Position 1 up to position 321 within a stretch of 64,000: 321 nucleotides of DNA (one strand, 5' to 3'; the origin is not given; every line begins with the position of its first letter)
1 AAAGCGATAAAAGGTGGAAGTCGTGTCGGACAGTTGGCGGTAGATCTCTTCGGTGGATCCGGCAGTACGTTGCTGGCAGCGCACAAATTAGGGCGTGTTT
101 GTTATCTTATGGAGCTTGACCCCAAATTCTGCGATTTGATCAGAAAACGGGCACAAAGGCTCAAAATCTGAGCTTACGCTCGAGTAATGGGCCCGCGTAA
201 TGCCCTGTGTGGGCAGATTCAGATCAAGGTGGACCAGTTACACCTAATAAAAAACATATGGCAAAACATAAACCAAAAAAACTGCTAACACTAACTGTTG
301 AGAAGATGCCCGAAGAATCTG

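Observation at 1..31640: AT-rich phage or prophage block next to a GC-rich chromosome, with no integrase or attachment repeats visible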

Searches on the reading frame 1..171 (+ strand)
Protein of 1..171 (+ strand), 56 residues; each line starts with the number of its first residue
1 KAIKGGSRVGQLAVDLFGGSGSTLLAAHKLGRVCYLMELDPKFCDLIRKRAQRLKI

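Call 5: search_protein_families(library=pfam, proteins=[window:1-171:+], max_evalue=0.01)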
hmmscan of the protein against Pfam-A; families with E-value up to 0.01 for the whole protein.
window:1-171:+ (56 aa): 1 family
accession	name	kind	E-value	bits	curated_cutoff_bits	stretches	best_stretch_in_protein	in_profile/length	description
PF01555.25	N6_N4_Mtase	-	2.9e-08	34.4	26.7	1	3-48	175-220/221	DNA methylase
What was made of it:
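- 1..171 (+): 3' end of a ParB-N / N6_N4 DNA methyltransferase gene, cut by the window edge. The full gene is 419 aa in the extended contig. PF01555, 2.9e-8 (call 5).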
